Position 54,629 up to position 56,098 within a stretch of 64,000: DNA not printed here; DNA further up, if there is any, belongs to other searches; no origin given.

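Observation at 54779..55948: Unusual SDR reductase-CDA deaminase fusion protein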

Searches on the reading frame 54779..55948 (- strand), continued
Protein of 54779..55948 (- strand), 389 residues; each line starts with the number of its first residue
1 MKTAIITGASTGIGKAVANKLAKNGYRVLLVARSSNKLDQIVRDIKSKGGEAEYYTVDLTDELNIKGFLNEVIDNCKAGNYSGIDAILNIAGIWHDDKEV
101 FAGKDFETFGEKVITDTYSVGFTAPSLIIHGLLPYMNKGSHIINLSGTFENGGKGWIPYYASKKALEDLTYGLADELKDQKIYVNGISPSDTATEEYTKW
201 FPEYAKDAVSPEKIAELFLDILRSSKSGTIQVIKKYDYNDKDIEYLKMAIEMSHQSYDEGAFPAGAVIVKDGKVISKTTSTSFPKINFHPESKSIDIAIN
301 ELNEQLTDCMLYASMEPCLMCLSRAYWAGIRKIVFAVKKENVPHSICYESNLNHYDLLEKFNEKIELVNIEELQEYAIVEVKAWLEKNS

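Call 43: fold_search(model_id=the predicted structure, library=pdb)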
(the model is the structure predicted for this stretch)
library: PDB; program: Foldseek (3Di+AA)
matches with E <= 10: 2000; with E <= 0.001: 1993
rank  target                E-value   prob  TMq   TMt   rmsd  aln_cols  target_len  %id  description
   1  4nbw_A                2.2e-19  1.00  0.52  0.79   4.1       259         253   26  Crystal structure of FabG from Plesiocystis pacifica (released 2013-12-04)
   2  3icc_A                2.5e-18  1.00  0.53  0.80   2.6       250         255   25  Crystal structure of a putative 3-oxoacyl-(acyl carrier protein) reductase from Bacillus anthracis at 1.87 A resolutio (released 2009-07-28)
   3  3v2g                  3.7e-18  1.00  0.51  0.77   3.2       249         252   28  Crystal structure of a dehydrogenase/reductase from Sinorhizobium meliloti 1021 (released 2012-01-04)
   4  7v0h_A                7.8e-18  1.00  0.52  0.80   2.6       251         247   25  Crystal Structure of Putative glucose 1-dehydrogenase from Burkholderia cenocepacia in complex with NADP and a potenti (released 2022-06-08)
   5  4osp_A                9.2e-18  1.00  0.52  0.78   3.3       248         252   22  The crystal structure of urdamycin C-6 ketoreductase domain UrdMred with bound NADP and rabelomycin (released 2014-10-01)
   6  4kwh_A                1.1e-17  1.00  0.53  0.81   2.5       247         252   23  The crystal structure of angucycline C-6 ketoreductase LanV with bound NADP (released 2013-07-31)
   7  5u2w_B                1.1e-17  1.00  0.54  0.83   2.2       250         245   24  Crystal structure of a Short chain dehydrogenase from Burkholderia cenocepacia J2315 in complex with NADP (released 2017-01-18)
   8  6pzm_A                1.5e-17  1.00  0.53  0.83   2.6       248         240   24  Putative SDR from Acinetobacter baumannii Crystal Form 1 (released 2019-08-14)
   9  4osp_B                1.8e-17  1.00  0.51  0.76   3.6       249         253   24  The crystal structure of urdamycin C-6 ketoreductase domain UrdMred with bound NADP and rabelomycin (released 2014-10-01)
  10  8ijg_A                1.8e-17  1.00  0.51  0.77   2.9       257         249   24  Crystal structure of alcohol dehydrogenase M5 from Burkholderia gladioli with NADP (released 2024-03-06)
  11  6ci9_O                1.9e-17  1.00  0.52  0.79   2.3       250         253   23  RMM microcompartment-associated aminopropanol dehydrogenase NADP + aminoacetone holo-structure (released 2018-05-30)
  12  8ij6_A                1.9e-17  1.00  0.50  0.76   3.0       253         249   24  Crystal structure of alcohol dehydrogenase from Burkholderia gladioli with NADP (released 2024-02-28)
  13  6ci9_J                2.1e-17  1.00  0.53  0.78   2.3       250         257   23  RMM microcompartment-associated aminopropanol dehydrogenase NADP + aminoacetone holo-structure (released 2018-05-30)
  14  4kwi_B                2.1e-17  1.00  0.52  0.77   2.9       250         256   23  The crystal structure of angucycline C-6 ketoreductase LanV with bound NADP and 11-deoxy-6-oxylandomycinone (released 2013-07-31)
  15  4oso_B                2.1e-17  1.00  0.51  0.79   3.4       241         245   23  The crystal structure of landomycin C-6 ketoreductase LanV with bound NADP and rabelomycin (released 2014-10-01)
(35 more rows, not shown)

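Call 44: find_encoding_contigs(protein=P0009, flank=7000, max_places=2)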
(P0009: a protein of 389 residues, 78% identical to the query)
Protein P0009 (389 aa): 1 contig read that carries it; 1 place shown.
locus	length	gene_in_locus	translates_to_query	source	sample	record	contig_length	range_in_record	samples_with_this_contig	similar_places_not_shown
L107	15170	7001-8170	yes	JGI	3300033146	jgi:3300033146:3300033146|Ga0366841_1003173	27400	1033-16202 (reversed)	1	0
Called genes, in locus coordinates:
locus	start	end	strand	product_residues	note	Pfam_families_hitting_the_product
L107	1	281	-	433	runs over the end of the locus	PF11104:PilM_2 (faint), PF14450:FtsA, PF02491:SHS2_FTSA, PF08841:DDR (faint), PF06277:EutA (weak), PF00012:HSP70 (weak), PF06723:MreB_Mbl (weak), PF14450:FtsA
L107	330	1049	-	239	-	-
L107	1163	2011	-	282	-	-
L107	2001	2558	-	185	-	-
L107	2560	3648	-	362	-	PF11104:PilM_2, PF06723:MreB_Mbl (faint), PF14450:FtsA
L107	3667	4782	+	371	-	PF13487:HD_5, PF01966:HD (weak)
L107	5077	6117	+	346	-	PF02016:Peptidase_S66, PF17676:Peptidase_S66C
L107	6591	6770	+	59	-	-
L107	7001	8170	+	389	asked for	PF00106:adh_short, PF08659:KR (weak), PF13561:adh_short_C2, PF00383:dCMP_cyt_deam_1, PF14437:MafB19-deam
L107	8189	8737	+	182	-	PF06821:Ser_hydrolase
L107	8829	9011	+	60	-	PF03009:GDPD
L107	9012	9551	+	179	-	-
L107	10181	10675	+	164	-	-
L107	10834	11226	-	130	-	-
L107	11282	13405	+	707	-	PF01757:Acyl_transf_3, PF00246:Peptidase_M14, PF10994:DUF2817, PF24827:AstE_AspA_cat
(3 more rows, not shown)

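Call 45: find_encoding_contigs(protein=P0011, flank=7000, max_places=2)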
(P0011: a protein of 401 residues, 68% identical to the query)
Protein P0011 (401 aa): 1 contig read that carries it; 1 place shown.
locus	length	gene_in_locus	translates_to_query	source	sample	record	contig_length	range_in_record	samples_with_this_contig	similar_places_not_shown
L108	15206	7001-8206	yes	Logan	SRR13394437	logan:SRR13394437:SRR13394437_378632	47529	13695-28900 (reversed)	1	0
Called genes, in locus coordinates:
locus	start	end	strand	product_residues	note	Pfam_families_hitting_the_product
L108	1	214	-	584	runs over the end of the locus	PF08245:Mur_ligase_M, PF02875:Mur_ligase_C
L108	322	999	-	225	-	-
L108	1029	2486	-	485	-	PF21799:MurD-like_N, PF08245:Mur_ligase_M, PF02875:Mur_ligase_C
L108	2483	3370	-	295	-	PF02775:TPP_enzyme_C, PF12367:PFO_beta_C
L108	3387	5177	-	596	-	PF05157:MshEN, PF00437:T2SSE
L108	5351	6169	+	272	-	PF07934:OGG_N, PF00730:HhH-GPD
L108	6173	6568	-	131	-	PF08780:NTase_sub_bind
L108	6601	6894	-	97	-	PF01909:NTP_transf_2 (weak), PF18765:Polbeta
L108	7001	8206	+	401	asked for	PF00106:adh_short, PF08659:KR, PF13561:adh_short_C2, PF00383:dCMP_cyt_deam_1, PF14437:MafB19-deam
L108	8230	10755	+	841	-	PF01624:MutS_I, PF05188:MutS_II, PF05192:MutS_III, PF05190:MutS_IV, PF00488:MutS_V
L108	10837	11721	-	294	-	-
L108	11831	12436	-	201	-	PF00486:Trans_reg_C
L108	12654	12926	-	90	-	PF00216:Bac_DNA_binding, PF18291:HU-HIG (weak)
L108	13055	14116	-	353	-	PF02899:Phage_int_SAM_1 (faint), PF13495:Phage_int_SAM_4 (faint), PF00589:Phage_integrase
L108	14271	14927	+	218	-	-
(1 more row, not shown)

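Call 64: find_encoding_contigs(protein=P0006, flank=9000, max_places=3)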
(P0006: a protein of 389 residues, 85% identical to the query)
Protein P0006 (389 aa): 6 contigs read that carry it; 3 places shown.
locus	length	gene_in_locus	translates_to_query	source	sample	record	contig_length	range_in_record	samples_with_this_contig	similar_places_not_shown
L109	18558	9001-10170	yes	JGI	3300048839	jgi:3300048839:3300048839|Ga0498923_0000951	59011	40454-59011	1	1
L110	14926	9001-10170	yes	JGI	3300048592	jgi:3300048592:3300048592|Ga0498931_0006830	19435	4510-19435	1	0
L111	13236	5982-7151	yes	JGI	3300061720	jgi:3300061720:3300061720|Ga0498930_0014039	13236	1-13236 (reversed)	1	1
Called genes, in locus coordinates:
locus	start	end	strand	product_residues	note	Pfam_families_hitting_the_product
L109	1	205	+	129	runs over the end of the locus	-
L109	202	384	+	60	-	-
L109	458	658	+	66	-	-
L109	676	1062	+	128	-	PF13560:HTH_31 (weak), PF01381:HTH_3, PF12844:HTH_19, PF13443:HTH_26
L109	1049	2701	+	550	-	PF01555:N6_N4_Mtase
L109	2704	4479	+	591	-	PF02463:SMC_N (faint), PF13175:AAA_15, PF13476:AAA_23, PF13304:AAA_21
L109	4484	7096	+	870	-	PF04851:ResIII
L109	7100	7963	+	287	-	PF18144:SMODS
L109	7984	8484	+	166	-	PF18186:SLATT_4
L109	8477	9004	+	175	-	PF01243:PNPOx_N (weak)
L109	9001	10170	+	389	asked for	PF00106:adh_short, PF08659:KR (weak), PF13561:adh_short_C2, PF00383:dCMP_cyt_deam_1, PF14437:MafB19-deam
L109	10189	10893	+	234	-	PF00106:adh_short, PF08659:KR, PF13561:adh_short_C2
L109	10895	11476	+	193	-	PF12917:YfbR-like, PF13023:HD_3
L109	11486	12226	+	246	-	PF00106:adh_short, PF01370:Epimerase (faint), PF08659:KR (weak), PF23441:SDR (weak), PF13561:adh_short_C2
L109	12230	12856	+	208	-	PF00702:Hydrolase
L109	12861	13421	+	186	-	PF06821:Ser_hydrolase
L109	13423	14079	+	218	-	PF02567:PhzC-PhzF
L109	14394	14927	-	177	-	PF03729:DUF308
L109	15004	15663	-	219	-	PF04972:BON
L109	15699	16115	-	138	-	PF17886:ArsA_HSP20 (faint), PF27746:Small_heat_shock_put (weak), PF00011:HSP20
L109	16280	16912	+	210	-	PF24096:DUF7379 (weak)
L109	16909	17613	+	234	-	PF08713:DNA_alkylation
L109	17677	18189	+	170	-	-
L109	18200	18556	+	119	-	?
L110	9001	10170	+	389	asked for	PF00106:adh_short, PF08659:KR (weak), PF13561:adh_short_C2, PF00383:dCMP_cyt_deam_1, PF14437:MafB19-deam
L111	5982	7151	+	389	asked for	PF00106:adh_short, PF08659:KR (weak), PF13561:adh_short_C2, PF00383:dCMP_cyt_deam_1, PF14437:MafB19-deam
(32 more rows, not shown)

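Call 67: search_protein_families(library=ncbifam, proteins=[L001:10258-13605:+, L109:8477-9004:+, L109:10895-11476:+, L109:13423-14079:+], max_evalue=0.01)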
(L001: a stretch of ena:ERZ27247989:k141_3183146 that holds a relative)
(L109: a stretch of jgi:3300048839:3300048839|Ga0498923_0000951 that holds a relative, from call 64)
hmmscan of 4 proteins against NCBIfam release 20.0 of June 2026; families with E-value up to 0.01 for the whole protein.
L001:10258-13605:+ (1115 aa): 1 family
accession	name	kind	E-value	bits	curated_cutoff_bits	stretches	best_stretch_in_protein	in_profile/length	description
NF045604.1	cas_Cas12e_CasX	equivalog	5.7e-162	541.1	200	1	36-1056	11-886/886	type V CRISPR RNA-guided endonuclease Cas12e/CasX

L109:8477-9004:+ (175 aa): 1 family
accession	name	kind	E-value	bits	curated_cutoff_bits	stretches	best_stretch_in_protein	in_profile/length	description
NF002900.0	PRK03467.1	equivalog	0.0012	18.6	176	1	8-91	11-94/150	YhbP family protein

L109:10895-11476:+ (193 aa): 1 family
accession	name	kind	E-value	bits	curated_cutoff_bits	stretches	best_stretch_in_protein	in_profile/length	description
NF003009.0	PRK03826.1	equivalog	0.00018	21.3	122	1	8-136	5-140/197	5'-deoxynucleotidase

L109:13423-14079:+ (218 aa): 2 families
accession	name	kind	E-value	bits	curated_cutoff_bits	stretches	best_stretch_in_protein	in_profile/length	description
TIGR00654.1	PhzF_family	subfamily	4.2e-15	55.9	76.2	1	14-82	17-88/298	PhzF family phenazine biosynthesis isomerase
NF007625.0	PRK10281.1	equivalog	8.2e-09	35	386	1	13-91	16-97/301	PhzF family isomerase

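Call 69: search_protein_representatives(protein=window:54782-55948:-)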
Query: 389 residues. Proteins with E-value up to 0.001 (for the whole library): 46264; up to 1e-10: 1623; up to 1e-30: 44. The best 150 are listed.
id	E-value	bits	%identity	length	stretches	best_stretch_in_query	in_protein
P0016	2.0e-165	566.8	64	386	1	3-389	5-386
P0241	4.6e-69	249.7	54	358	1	1-234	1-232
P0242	6.4e-60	219.6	47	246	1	2-233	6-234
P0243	2.9e-57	210.8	48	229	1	1-235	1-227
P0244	3.0e-54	200.9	48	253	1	1-226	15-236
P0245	5.7e-53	196.7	47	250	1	4-233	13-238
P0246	3.4e-50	187.6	50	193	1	78-236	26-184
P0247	1.5e-48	182.2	45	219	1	2-233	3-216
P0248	2.2e-47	178.3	46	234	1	2-235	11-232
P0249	3.7e-47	177.6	42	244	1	2-235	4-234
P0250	1.1e-46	176.0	43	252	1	2-239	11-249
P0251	3.6e-46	174.3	44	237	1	3-236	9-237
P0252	1.1e-45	172.8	43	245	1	3-230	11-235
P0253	1.1e-45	172.7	42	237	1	1-236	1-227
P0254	2.7e-44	168.1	50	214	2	2-146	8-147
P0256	1.3e-43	165.9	44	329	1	3-222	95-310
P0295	2.9e-26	108.8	33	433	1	4-226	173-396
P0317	4.0e-21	91.9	32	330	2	237-340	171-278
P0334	1.4e-19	86.8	33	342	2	242-342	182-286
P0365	5.4e-17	78.3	34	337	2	240-335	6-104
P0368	1.1e-16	77.3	33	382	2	246-340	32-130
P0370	1.2e-16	77.2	30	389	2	232-342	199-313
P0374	1.4e-16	76.9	34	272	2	253-342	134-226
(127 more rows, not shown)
